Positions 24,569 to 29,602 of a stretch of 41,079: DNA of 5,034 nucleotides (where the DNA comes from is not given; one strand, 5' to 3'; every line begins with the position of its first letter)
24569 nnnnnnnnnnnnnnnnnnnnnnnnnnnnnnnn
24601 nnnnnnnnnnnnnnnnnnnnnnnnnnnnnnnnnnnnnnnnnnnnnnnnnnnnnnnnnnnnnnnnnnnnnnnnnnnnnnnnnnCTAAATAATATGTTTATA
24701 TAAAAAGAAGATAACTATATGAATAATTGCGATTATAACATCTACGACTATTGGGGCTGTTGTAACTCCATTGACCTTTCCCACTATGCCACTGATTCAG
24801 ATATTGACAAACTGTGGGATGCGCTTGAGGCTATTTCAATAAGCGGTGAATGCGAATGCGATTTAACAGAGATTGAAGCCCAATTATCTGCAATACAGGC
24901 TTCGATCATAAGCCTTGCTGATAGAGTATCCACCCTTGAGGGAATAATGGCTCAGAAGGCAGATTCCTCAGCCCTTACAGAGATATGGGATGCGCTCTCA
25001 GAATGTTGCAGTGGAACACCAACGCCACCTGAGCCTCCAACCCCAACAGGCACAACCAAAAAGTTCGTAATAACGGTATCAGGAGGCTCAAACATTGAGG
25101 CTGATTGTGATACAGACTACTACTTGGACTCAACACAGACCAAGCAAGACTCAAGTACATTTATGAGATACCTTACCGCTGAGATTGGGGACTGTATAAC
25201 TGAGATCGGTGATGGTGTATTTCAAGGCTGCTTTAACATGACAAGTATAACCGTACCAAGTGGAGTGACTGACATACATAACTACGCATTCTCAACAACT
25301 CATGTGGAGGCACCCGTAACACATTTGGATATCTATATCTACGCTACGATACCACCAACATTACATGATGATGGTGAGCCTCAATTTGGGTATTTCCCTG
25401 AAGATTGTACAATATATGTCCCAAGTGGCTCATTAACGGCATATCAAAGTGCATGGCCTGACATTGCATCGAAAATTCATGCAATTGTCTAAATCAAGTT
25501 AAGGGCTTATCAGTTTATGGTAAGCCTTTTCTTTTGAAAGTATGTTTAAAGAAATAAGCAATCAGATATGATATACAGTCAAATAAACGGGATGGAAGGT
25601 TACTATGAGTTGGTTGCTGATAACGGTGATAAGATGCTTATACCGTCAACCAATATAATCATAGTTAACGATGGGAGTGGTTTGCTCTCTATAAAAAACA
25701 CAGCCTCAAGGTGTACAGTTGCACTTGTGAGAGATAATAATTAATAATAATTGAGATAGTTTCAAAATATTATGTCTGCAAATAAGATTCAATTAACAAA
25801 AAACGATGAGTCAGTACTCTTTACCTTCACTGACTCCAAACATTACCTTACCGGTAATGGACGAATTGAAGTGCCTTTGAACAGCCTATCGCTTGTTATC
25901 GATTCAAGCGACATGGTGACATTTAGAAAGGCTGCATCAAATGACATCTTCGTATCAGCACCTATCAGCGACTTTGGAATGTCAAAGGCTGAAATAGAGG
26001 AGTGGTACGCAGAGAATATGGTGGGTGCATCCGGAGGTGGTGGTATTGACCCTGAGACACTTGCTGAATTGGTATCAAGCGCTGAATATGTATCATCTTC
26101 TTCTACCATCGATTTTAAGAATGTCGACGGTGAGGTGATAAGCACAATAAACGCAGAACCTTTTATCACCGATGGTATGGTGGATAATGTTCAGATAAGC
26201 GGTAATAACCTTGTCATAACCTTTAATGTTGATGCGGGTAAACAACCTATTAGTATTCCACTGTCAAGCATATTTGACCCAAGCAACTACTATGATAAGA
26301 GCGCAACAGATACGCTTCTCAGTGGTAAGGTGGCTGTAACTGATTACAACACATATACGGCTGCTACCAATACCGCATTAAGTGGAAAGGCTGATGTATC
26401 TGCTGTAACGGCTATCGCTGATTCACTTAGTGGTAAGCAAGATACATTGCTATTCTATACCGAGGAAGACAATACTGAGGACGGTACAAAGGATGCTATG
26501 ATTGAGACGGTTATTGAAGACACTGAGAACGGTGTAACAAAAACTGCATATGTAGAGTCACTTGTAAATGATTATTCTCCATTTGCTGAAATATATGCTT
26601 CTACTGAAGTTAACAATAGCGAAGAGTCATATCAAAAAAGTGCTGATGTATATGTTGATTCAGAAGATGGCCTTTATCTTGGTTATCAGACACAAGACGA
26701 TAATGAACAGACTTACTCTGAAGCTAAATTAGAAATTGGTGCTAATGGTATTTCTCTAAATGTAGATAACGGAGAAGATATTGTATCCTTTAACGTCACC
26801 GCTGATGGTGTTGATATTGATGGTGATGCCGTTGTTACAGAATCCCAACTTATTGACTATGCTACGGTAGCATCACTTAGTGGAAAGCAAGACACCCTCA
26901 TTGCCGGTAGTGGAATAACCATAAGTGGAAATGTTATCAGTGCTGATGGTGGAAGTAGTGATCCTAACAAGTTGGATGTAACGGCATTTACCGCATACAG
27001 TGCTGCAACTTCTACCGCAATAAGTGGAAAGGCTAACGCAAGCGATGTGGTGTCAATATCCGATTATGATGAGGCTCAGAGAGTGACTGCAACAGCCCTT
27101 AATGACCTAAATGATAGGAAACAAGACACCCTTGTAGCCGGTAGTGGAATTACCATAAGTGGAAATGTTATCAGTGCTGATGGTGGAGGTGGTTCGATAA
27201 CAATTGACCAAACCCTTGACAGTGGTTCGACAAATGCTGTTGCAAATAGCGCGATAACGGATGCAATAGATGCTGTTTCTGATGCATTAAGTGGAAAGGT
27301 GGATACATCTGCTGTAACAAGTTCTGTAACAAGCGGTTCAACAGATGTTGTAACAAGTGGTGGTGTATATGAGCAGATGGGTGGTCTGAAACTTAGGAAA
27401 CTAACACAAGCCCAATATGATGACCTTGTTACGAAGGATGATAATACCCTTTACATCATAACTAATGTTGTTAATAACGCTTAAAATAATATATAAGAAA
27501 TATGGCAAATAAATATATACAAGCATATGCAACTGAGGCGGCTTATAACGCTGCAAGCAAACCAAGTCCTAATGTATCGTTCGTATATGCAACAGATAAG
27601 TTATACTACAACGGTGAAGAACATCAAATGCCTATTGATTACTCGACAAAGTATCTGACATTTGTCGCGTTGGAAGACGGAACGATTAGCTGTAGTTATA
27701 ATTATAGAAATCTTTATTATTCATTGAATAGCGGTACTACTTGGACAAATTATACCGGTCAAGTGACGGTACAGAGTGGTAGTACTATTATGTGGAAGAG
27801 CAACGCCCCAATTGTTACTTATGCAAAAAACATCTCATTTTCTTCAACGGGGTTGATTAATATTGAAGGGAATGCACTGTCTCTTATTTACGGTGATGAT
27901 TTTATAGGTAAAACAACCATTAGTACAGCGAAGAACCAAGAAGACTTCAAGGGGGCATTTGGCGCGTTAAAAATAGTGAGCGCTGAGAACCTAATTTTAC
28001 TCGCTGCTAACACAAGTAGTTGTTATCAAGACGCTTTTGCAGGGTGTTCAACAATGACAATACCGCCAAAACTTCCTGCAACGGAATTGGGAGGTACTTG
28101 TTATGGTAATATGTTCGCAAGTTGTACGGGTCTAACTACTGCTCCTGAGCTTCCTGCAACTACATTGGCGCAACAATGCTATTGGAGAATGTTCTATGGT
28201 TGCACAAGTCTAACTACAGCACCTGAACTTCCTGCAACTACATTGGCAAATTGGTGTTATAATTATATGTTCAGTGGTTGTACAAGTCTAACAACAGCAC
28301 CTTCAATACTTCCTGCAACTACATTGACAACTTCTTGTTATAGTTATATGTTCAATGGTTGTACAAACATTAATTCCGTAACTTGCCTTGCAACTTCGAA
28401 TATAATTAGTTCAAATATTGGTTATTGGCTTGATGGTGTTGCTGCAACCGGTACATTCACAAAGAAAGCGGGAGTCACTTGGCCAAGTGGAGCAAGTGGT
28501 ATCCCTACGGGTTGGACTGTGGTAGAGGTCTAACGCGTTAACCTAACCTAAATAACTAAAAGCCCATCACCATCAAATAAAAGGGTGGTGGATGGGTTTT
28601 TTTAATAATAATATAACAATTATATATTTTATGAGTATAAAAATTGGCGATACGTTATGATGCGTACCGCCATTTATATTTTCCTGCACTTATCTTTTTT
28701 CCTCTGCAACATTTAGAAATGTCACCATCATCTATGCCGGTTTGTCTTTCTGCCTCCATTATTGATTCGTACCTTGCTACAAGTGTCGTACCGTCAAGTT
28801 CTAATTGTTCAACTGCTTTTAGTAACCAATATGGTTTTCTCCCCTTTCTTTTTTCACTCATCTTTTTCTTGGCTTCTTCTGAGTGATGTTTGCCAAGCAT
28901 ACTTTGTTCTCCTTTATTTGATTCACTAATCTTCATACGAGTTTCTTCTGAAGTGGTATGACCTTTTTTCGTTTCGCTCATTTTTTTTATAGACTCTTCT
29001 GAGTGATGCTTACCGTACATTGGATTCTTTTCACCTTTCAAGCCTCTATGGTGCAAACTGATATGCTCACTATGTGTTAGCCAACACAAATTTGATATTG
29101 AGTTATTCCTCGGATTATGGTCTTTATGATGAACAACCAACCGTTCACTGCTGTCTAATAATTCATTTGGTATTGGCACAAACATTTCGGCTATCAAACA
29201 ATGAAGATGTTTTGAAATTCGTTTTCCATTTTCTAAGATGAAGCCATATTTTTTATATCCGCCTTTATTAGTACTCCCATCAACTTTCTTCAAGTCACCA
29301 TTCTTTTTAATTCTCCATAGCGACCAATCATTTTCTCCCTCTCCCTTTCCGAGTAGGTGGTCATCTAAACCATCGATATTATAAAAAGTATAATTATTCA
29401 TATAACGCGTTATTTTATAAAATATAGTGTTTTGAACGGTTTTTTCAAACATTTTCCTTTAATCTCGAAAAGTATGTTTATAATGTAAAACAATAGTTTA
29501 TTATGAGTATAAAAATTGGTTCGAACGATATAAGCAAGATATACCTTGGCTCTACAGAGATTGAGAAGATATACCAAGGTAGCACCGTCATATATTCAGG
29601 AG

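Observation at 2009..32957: Eleven intergenic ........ boxes divide the + strand late region into terminator-promoter units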

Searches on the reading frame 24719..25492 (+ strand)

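Call 64: search_protein_families(library=phrogs, proteins=[window:24719-25492:+], max_evalue=0.001)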
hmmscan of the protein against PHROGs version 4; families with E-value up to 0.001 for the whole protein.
window:24719-25492:+ (257 aa): 2 families
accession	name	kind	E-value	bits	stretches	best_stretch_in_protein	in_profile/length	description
phrog_18805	-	unknown function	2.6e-05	24.3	1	153-194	260-301/457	-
phrog_35892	-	unknown function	6.9e-05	21.6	1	153-192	385-424/1181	-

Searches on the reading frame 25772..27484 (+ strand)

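Call 65: search_protein_families(library=phrogs, proteins=[window:25772-27484:+], max_evalue=0.001)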
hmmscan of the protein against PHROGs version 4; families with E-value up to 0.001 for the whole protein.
window:25772-27484:+ (570 aa): 1 family
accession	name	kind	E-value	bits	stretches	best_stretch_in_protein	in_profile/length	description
phrog_1560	-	unknown function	2.3e-05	25.8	1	534-564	32-62/63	-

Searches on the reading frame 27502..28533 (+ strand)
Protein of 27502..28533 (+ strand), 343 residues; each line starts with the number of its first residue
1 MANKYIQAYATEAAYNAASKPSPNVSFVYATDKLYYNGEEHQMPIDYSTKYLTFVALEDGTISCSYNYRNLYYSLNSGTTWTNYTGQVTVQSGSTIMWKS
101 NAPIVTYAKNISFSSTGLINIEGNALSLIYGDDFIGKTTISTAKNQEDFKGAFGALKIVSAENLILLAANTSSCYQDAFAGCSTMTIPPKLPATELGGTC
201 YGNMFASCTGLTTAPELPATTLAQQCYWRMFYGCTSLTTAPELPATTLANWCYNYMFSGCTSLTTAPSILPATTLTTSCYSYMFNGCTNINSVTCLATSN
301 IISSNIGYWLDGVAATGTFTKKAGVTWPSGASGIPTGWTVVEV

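Call 65: search_protein_families(library=phrogs, proteins=[window:27502-28533:+], max_evalue=0.001)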
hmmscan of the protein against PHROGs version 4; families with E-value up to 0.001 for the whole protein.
window:27502-28533:+ (343 aa): 1 family
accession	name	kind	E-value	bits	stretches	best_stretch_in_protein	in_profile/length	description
phrog_9915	-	unknown function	2.1e-08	33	1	135-293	1210-1371/1813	-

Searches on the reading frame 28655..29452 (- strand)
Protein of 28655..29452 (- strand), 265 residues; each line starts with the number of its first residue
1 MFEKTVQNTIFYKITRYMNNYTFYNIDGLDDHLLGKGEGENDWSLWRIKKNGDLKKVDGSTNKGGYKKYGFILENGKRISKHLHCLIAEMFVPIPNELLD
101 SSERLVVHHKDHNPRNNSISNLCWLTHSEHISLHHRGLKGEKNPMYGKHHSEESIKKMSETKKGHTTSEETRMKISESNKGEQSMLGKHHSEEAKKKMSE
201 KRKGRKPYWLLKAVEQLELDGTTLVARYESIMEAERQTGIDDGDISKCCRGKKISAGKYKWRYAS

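Call 63: search_protein_families(library=pfam, proteins=[window:28655-29452:-], max_evalue=0.01)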
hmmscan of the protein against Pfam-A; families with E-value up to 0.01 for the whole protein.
window:28655-29452:- (265 aa): 3 families
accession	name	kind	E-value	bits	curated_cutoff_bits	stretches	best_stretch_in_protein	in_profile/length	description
PF07460.16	NUMOD3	-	1.8e-19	69.8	20.4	3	138-159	16-37/37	NUMOD3 motif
PF13392.12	HNH_3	-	1.5e-11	44.2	24.8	1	81-130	1-44/46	HNH endonuclease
PF22083.2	I-HmuI_NUMOD-like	-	0.00026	20.9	27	1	227-257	11-41/46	DNA endonuclease I-HmuI-like, NUMOD-like domain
